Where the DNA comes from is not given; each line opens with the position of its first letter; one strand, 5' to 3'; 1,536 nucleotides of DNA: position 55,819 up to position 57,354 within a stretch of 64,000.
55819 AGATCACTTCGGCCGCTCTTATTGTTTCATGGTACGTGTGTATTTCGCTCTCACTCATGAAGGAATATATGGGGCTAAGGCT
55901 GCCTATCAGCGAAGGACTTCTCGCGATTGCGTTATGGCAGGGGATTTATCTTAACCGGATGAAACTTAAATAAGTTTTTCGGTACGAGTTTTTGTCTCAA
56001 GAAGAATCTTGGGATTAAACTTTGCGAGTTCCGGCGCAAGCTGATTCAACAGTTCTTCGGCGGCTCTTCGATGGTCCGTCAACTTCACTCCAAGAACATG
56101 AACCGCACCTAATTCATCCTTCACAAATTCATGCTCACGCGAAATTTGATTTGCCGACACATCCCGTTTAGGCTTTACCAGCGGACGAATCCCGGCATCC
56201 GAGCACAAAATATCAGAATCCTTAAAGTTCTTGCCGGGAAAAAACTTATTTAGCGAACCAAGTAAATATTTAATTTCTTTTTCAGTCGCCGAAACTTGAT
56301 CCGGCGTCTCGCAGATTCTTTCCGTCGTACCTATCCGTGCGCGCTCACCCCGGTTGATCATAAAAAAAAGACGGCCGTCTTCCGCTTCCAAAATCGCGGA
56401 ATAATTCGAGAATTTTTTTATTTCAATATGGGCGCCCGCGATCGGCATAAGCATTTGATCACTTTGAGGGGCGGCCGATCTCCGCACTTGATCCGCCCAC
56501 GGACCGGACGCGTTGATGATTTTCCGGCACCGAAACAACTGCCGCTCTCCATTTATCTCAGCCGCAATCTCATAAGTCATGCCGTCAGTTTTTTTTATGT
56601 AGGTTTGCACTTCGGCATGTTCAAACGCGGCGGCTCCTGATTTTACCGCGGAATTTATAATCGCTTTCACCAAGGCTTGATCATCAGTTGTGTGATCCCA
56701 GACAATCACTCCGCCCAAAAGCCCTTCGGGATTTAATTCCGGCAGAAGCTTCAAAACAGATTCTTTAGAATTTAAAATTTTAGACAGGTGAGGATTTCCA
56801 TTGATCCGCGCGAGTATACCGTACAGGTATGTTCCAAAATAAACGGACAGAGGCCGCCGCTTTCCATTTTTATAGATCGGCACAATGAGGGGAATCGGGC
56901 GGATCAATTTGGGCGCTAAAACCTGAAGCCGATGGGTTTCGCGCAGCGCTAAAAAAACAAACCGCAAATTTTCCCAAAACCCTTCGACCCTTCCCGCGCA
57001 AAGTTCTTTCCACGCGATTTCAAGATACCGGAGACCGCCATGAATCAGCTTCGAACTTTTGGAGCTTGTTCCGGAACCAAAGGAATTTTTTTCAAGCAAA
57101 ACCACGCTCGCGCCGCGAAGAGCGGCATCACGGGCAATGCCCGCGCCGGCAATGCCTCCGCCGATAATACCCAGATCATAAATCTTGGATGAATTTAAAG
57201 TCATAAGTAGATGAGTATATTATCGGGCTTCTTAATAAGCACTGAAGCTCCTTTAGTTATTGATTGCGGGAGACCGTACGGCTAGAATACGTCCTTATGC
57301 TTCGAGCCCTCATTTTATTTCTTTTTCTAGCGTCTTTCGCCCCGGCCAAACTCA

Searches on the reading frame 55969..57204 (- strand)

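Call 34: search_protein_families(library=pfam, proteins=[window:55969-57204:-], max_evalue=0.001)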
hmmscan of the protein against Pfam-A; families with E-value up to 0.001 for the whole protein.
window:55969-57204:- (412 aa): 4 families
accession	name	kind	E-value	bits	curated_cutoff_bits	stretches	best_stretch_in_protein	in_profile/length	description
PF01266.30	DAO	-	3.3e-47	162.2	27.9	1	10-347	1-316/353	FAD dependent oxidoreductase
PF01494.25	FAD_binding_3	-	0.00015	21.6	22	0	178-246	102-170/349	FAD binding domain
PF13450.12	NAD_binding_8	-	0.00016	22.3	21.9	1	13-48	1-36/68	NAD(P)-binding Rossmann-like domain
PF12831.13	FAD_oxidored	-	0.00034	20.5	27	1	10-51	1-42/416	FAD dependent oxidoreductase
